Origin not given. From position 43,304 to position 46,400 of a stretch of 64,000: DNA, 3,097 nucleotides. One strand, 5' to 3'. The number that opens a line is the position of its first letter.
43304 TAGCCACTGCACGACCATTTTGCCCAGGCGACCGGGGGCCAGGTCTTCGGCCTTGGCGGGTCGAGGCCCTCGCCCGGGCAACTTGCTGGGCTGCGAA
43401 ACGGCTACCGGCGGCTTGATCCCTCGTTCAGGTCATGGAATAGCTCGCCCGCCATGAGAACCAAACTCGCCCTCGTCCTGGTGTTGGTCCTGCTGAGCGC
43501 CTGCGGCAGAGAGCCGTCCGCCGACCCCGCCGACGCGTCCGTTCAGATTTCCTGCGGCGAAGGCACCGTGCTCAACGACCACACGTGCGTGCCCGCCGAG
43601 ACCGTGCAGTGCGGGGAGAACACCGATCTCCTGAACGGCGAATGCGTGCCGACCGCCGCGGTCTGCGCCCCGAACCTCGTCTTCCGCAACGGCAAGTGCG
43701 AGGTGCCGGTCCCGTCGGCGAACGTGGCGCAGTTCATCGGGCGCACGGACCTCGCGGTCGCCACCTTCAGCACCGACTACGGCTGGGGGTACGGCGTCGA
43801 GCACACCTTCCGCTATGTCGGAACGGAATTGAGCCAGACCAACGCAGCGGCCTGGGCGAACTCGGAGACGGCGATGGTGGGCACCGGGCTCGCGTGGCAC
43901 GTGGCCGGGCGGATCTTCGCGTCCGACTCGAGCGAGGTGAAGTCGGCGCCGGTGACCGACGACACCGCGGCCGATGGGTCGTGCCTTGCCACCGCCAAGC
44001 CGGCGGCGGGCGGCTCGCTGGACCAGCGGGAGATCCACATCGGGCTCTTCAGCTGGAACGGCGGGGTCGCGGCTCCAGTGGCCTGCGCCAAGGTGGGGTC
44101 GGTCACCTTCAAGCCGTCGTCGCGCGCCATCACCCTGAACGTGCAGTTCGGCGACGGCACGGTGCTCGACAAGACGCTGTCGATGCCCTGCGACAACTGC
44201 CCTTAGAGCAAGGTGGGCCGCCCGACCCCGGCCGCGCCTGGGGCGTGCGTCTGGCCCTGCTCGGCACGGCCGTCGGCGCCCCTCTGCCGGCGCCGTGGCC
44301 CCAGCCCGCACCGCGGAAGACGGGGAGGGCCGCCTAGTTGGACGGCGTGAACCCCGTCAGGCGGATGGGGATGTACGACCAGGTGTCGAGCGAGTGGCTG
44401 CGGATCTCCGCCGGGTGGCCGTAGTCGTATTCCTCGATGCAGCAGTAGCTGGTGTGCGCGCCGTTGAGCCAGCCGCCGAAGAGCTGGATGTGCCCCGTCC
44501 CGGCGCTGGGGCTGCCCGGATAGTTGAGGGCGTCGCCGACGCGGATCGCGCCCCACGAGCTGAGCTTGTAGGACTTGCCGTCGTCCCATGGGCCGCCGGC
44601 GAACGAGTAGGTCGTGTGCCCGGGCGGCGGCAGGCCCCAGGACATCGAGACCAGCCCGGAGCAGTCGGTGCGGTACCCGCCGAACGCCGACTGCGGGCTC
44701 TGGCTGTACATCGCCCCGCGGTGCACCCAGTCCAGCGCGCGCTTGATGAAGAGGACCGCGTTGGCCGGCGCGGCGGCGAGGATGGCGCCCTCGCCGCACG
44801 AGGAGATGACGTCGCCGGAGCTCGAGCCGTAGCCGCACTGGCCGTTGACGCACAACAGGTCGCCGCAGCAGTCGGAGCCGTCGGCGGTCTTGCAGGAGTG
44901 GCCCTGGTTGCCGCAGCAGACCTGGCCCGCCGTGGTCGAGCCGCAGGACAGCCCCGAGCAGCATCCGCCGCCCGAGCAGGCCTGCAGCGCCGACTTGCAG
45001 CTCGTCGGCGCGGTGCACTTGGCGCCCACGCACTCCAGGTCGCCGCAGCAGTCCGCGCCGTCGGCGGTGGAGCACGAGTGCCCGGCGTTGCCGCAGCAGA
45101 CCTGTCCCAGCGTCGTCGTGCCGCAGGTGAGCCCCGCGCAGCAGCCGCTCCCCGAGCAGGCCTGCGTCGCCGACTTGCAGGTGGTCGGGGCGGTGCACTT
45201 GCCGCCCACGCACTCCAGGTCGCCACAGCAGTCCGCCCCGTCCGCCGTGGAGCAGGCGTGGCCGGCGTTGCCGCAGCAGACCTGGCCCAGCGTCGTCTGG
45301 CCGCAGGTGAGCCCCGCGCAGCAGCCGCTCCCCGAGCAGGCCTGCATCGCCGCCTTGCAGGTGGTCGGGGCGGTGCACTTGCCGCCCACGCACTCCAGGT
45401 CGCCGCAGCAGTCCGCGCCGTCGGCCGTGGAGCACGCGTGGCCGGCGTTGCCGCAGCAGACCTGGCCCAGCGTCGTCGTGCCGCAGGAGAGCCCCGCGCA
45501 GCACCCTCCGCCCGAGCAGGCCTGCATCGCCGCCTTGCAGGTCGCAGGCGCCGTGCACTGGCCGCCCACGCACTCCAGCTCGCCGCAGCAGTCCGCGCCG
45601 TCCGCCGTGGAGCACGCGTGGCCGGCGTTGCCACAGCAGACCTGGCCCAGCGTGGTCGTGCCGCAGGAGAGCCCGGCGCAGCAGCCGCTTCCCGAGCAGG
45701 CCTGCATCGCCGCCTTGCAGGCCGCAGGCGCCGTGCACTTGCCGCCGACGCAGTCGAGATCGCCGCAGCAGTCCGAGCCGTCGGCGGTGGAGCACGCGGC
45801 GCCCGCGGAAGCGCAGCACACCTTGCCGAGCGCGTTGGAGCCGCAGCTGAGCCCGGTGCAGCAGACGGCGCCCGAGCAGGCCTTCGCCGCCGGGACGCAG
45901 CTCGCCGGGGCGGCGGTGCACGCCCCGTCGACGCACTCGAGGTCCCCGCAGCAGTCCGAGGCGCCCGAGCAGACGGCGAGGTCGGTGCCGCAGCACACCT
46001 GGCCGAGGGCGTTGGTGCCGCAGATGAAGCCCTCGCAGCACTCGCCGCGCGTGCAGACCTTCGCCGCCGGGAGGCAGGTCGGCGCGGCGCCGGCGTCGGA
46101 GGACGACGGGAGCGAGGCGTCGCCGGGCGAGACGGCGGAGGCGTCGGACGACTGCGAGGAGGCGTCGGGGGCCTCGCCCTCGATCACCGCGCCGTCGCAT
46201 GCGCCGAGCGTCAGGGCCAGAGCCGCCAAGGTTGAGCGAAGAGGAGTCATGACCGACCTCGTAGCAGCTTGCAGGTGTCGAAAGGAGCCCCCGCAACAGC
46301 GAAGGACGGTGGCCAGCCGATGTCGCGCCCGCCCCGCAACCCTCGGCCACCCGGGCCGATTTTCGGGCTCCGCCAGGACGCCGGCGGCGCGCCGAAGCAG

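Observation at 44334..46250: NlpC/P60 cell-wall hydrolase fused to eight tandem 10-cysteine knottin-like modules; candidate predatory lytic factor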

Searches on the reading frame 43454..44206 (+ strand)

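Call 4: search_protein_families(library=pfam, proteins=[window:43454-44206:+], max_evalue=0.1)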
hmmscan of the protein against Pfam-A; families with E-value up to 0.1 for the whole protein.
window:43454-44206:+ (250 aa): 0 families

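Call 5: search_protein_families(library=ncbifam, proteins=[window:43454-44206:+], max_evalue=0.1)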
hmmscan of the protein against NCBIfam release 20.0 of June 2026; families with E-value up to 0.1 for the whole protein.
window:43454-44206:+ (250 aa): 1 family
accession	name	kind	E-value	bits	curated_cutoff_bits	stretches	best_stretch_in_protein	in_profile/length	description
NF047847.2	SS_mature_LptM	equivalog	0.0091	16.1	27.7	1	1-19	1-22/31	LPS translocon maturation chaperone LptM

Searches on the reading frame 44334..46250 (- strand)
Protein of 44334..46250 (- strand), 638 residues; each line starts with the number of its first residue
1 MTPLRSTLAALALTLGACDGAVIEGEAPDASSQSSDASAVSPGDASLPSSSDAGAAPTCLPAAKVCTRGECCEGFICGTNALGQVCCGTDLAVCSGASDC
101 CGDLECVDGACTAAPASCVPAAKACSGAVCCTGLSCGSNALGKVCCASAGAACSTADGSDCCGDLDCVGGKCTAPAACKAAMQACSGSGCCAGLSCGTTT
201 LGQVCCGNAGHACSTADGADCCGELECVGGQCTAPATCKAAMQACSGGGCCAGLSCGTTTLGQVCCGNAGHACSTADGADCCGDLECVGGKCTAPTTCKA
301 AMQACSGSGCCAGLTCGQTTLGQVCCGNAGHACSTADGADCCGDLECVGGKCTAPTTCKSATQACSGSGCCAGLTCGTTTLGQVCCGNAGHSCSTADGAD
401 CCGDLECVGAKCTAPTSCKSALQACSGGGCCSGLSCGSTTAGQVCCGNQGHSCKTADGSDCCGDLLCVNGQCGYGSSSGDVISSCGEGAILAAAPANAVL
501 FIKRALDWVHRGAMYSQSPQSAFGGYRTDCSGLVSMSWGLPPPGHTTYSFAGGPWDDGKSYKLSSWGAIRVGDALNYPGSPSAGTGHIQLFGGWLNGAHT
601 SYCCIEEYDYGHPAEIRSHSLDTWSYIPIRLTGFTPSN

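Call 4: search_protein_families(library=pfam, proteins=[window:44334-46250:-], max_evalue=0.1)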
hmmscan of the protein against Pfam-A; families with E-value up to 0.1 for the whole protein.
window:44334-46250:- (638 aa): 0 families

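Call 5: search_protein_families(library=ncbifam, proteins=[window:44334-46250:-], max_evalue=0.1)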
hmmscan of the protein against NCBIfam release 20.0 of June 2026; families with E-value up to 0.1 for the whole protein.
window:44334-46250:- (638 aa): 1 family
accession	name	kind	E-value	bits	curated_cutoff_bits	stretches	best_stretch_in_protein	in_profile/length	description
NF004751.0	PRK06080.1-3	equivalog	0.044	13.3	264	0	109-196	32-113/296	1,4-dihydroxy-2-naphthoate polyprenyltransferase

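Call 49: list_cluster_members(proteins=[window:44337-46250:-, window:46423-48063:-, window:48327-50204:-, window:43454-44203:+])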
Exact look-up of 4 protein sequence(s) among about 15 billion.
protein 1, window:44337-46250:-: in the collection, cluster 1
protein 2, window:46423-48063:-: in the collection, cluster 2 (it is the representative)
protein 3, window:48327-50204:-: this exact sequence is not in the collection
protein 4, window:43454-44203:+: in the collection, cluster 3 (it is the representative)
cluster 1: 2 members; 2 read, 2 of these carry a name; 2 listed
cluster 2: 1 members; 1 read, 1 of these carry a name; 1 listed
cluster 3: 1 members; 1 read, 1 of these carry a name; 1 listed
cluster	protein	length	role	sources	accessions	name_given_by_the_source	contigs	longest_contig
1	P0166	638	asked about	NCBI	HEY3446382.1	MAG TPA: hypothetical protein VGK67_08450 [Myxococcales bacterium]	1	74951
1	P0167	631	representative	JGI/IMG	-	hypothetical protein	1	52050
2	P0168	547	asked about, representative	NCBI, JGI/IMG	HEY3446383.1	MAG TPA: hypothetical protein VGK67_08455 [Myxococcales bacterium] | hypothetical protein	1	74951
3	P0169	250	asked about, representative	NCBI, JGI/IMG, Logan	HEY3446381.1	MAG TPA: hypothetical protein VGK67_08445 [Myxococcales bacterium] | hypothetical protein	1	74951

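Call 52: find_encoding_contigs(protein=window:44337-46250:-, flank=1000, max_places=4)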
Protein window:44337-46250:- (638 aa): no gene with exactly this product is on record in the collection.

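Call 53: find_encoding_contigs(protein=P0167, flank=10000, max_places=4)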
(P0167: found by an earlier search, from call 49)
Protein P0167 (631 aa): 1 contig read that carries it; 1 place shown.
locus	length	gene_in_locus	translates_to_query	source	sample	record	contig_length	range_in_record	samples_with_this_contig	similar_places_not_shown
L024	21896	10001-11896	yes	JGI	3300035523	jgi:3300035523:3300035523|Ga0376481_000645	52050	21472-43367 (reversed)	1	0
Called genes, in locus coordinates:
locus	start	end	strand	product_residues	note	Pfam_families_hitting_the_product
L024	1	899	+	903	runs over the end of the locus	PF00690:Cation_ATPase_N, PF00122:E1-E2_ATPase, PF13246:Cation_ATPase, PF00702:Hydrolase, PF12710:HAD, PF00689:Cation_ATPase_C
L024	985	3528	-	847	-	-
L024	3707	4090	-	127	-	PF00072:Response_reg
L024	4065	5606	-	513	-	PF13188:PAS_8 (faint), PF08448:PAS_4, PF00512:HisKA, PF02518:HATPase_c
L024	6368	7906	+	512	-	PF11617:Cu-binding_MopE (weak)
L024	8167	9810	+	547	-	PF02369:Big_1 (weak)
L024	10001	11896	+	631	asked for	-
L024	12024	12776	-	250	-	-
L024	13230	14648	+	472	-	-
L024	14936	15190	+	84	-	-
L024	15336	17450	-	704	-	PF01145:Band_7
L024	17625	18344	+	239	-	PF04542:Sigma70_r2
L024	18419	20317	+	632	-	PF00069:Pkinase, PF07714:PK_Tyr_Ser-Thr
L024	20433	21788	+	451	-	PF13646:HEAT_2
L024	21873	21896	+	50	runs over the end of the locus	PF13333:rve_2 (weak)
